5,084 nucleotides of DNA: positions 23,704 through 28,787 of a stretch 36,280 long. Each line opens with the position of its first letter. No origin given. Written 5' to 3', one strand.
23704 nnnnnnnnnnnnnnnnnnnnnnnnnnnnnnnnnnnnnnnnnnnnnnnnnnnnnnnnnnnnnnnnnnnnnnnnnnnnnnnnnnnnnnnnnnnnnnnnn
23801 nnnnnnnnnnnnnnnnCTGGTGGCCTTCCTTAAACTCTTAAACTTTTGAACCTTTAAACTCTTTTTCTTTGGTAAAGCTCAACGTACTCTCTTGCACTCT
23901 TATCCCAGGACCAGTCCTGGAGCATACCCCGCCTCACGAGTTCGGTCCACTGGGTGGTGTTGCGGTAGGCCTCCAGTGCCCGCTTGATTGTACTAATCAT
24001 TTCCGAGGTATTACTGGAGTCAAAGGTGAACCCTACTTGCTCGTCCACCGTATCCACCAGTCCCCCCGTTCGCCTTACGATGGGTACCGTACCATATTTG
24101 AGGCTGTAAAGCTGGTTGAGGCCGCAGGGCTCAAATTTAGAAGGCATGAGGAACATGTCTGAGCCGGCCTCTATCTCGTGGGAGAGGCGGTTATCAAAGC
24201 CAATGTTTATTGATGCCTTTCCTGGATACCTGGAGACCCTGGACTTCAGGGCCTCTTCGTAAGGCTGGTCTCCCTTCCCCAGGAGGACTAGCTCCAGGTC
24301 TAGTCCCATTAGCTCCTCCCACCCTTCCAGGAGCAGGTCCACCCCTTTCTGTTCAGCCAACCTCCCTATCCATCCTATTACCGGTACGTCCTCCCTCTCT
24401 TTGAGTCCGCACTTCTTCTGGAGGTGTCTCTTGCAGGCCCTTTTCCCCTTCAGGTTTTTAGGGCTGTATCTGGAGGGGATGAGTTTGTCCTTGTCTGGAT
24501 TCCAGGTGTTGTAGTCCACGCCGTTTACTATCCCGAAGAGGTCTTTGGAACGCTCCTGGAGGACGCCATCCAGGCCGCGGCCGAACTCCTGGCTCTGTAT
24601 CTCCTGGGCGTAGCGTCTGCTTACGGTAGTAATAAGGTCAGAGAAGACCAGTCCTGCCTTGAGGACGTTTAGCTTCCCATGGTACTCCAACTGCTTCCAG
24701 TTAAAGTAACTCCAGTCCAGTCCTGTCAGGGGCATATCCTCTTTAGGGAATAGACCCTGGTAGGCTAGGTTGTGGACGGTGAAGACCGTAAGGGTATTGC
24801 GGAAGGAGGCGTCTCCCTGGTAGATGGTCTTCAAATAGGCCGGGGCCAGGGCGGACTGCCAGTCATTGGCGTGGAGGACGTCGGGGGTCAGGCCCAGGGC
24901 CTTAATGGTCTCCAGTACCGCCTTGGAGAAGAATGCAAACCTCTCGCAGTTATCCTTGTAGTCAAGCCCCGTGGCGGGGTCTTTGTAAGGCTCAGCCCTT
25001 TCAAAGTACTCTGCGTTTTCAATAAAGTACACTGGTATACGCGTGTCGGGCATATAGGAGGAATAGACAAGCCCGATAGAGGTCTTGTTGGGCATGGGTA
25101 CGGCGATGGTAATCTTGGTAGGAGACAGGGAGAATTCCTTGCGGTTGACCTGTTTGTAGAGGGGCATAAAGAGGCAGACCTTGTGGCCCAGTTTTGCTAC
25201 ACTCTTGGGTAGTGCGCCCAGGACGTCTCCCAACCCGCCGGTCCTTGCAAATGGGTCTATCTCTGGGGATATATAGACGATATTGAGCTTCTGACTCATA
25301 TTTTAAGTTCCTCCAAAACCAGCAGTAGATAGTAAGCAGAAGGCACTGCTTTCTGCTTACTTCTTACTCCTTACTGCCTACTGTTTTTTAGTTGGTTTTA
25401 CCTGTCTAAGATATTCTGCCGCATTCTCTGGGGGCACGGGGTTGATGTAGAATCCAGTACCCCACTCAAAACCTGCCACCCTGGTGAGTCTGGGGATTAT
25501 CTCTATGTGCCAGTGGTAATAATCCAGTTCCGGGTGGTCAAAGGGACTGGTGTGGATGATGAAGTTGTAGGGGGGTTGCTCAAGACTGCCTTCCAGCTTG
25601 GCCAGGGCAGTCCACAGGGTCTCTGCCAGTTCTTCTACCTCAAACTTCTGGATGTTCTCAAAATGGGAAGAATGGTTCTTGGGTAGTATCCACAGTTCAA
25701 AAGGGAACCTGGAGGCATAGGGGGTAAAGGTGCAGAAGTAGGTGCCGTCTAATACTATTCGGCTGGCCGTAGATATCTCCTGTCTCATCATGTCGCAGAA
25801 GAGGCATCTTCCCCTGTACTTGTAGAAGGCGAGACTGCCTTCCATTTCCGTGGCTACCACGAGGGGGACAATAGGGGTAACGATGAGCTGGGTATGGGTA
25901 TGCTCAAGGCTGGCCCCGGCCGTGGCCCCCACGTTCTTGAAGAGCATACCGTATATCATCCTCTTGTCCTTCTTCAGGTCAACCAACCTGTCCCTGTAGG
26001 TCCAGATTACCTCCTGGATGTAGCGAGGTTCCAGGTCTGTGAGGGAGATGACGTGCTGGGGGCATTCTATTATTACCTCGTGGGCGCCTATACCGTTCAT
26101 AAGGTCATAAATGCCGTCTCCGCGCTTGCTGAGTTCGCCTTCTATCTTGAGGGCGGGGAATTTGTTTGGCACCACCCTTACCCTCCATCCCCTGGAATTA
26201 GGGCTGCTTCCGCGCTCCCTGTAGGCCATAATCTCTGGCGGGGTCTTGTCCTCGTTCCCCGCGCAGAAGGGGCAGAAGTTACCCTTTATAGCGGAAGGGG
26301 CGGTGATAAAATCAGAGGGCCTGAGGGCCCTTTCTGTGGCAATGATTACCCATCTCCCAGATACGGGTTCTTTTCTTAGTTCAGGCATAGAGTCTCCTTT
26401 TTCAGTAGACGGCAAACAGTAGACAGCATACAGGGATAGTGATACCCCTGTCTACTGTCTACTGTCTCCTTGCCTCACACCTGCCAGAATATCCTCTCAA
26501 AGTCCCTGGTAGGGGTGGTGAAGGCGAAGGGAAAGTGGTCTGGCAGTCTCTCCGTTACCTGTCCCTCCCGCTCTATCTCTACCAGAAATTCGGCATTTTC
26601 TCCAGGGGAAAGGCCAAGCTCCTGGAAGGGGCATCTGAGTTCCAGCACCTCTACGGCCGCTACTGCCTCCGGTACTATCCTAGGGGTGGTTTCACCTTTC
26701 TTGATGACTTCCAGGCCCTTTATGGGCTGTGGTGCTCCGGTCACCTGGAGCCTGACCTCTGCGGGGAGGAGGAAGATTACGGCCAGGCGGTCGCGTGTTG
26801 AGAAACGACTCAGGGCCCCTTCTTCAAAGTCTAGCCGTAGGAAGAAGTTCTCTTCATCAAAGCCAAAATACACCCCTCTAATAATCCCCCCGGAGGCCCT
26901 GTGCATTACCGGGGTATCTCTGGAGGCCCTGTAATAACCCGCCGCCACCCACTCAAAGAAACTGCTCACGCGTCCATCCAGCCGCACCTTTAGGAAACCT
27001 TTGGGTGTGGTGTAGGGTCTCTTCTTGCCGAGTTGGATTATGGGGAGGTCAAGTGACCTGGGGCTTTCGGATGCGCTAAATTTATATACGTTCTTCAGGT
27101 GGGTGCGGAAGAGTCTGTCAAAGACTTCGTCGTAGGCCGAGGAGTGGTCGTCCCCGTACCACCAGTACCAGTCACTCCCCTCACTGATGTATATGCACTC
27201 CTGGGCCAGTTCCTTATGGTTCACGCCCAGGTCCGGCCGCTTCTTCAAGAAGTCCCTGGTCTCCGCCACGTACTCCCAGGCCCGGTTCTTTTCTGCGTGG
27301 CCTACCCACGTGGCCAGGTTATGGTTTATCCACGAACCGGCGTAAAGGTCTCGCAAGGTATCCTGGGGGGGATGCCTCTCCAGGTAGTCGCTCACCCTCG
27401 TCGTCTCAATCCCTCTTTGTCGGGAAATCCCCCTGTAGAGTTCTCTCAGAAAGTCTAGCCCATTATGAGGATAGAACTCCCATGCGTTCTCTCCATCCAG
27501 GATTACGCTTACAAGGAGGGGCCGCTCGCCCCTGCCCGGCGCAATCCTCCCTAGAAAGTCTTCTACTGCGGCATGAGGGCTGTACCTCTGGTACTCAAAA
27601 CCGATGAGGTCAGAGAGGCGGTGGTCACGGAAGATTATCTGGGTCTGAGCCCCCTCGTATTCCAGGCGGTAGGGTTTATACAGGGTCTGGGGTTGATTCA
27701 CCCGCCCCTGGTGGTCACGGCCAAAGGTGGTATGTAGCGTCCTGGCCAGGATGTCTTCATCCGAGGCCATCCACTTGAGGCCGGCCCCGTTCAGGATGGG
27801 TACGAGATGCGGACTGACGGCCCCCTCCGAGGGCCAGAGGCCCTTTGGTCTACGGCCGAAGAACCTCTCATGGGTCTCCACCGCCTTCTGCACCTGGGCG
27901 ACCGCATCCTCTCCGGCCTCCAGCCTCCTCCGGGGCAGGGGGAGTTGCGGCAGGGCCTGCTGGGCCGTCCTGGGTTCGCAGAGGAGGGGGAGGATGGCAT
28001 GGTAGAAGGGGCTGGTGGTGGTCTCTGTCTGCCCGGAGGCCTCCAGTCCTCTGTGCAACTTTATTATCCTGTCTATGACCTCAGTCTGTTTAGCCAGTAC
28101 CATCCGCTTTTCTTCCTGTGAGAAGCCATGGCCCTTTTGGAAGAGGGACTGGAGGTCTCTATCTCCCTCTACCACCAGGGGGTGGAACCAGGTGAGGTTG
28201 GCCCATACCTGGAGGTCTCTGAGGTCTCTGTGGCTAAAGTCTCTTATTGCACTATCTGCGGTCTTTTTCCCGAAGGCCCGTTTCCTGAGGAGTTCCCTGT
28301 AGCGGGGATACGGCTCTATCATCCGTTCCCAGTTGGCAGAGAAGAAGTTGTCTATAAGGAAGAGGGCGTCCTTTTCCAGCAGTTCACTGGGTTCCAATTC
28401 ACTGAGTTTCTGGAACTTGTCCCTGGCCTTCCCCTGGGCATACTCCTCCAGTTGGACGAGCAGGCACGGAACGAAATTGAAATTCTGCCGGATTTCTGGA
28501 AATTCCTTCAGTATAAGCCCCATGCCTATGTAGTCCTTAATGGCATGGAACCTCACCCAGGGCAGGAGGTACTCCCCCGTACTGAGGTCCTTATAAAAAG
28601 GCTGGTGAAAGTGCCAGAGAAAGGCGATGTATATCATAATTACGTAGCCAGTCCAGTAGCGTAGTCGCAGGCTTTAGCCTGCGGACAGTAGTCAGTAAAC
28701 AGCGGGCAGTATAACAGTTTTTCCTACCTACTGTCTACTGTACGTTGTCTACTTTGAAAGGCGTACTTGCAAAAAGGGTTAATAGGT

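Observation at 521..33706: Nearly every intergenic spacer is a long imperfect hairpin whose arms are locus-specific heptanucleotide tandem repeats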

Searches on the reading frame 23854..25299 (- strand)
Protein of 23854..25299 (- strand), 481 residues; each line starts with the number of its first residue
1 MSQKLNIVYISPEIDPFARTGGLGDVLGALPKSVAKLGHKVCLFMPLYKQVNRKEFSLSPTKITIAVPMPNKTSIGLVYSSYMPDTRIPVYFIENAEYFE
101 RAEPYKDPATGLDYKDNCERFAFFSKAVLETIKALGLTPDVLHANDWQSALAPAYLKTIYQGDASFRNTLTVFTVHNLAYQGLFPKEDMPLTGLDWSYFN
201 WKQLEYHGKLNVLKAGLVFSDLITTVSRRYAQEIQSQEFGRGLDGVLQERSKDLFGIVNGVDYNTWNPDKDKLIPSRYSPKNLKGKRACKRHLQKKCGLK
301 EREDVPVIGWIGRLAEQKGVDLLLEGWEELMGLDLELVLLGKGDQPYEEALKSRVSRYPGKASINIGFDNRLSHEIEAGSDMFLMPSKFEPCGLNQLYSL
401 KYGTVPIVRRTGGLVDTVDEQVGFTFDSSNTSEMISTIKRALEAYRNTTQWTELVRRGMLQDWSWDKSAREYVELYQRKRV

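Call 9: search_protein_families(library=ncbifam, proteins=[window:23854-25299:-])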
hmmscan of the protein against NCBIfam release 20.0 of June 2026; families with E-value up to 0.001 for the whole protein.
window:23854-25299:- (481 aa): 26 families (the best 25 are shown)
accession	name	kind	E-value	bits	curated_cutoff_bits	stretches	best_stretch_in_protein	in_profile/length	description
TIGR02095.1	glgA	subfamily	4.2e-171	569.8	328.45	1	6-478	2-476/477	glycogen/starch synthase, ADP-glucose type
NF001903.0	PRK00654.2-2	equivalog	1.6e-159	531.6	616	1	5-478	1-477/482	glycogen synthase GlgA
NF001898.0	PRK00654.1-1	equivalog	4.9e-151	503.6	603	1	5-478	1-474/477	glycogen synthase GlgA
NF001899.0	PRK00654.1-2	equivalog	2.6e-150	501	459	1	6-478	2-474/478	glycogen synthase GlgA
NF010699.0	PRK14099.1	equivalog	2.4e-120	402.3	762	1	4-477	3-477/485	glycogen synthase GlgA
NF001900.0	PRK00654.1-3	equivalog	2.1e-118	395.8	509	1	6-477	2-452/481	glycogen synthase GlgA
NF001901.0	PRK00654.1-5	equivalog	2.9e-116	388.9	649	1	3-478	22-490/502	glycogen synthase GlgA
NF001905.0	PRK00654.2-4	subfamily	1.9e-112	376.3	560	1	5-478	1-485/489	glycogen synthase GlgA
NF010698.0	PRK14098.1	equivalog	2.4e-112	376.1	754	1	4-477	5-484/489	starch synthase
NF001906.0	PRK00654.2-5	equivalog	6.7e-108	361.7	870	1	3-477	4-481/485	glycogen synthase GlgA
NF001902.0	PRK00654.2-1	equivalog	7.3e-90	301.8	845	1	6-480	2-490/492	glycogen synthase GlgA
NF001904.0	PRK00654.2-3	equivalog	5.3e-59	200.2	577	1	6-478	2-473/475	glycogen synthase GlgA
NF038295.1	EPS_HpsP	equivalog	4.7e-14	52.2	550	1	271-477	178-385/388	hormogonium polysaccharide biosynthesis glycosyltransferase HpsP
NF046085.1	XrtY_assoc_Gly1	equivalog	2.4e-12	46.4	400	1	303-478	207-383/387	XrtY-associated glycosyltransferase XYAG1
TIGR03999.1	thiol_BshA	equivalog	1e-10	41.1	273.7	1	293-478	189-372/375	N-acetyl-alpha-D-glucosaminyl L-malate synthase BshA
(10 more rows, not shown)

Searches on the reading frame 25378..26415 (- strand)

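Call 9: search_protein_families(library=ncbifam, proteins=[window:25378-26415:-])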
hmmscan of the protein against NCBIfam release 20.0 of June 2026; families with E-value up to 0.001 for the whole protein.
window:25378-26415:- (345 aa): 2 families
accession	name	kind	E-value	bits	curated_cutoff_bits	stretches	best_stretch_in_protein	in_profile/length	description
NF008724.0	PRK11720.1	equivalog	8.6e-37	127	448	1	10-341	9-340/348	UDP-glucose--hexose-1-phosphate uridylyltransferase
TIGR00209.1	galT_1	equivalog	4.9e-28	98.1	102.1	1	11-315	11-309/349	galactose-1-phosphate uridylyltransferase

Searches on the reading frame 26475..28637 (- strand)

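Call 10: search_protein_families(library=ncbifam, proteins=[window:26475-28637:-])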
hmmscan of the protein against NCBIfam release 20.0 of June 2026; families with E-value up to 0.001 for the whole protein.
window:26475-28637:- (720 aa): 1 family
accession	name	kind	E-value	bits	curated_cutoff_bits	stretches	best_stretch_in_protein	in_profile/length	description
NF041133.1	branch_enz_Thcocales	equivalog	7.3e-07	28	1000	1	239-278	151-190/553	1,4-alpha-glucan branching protein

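Call 54: search_protein_families(library=pfam, proteins=[window:26475-28637:-])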
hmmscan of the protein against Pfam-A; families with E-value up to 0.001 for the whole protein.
window:26475-28637:- (720 aa): 1 family
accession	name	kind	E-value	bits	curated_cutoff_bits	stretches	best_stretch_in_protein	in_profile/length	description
PF03065.20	Glyco_hydro_57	-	1.4e-60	205.5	21.2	1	5-427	1-287/291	Glycosyl hydrolase family 57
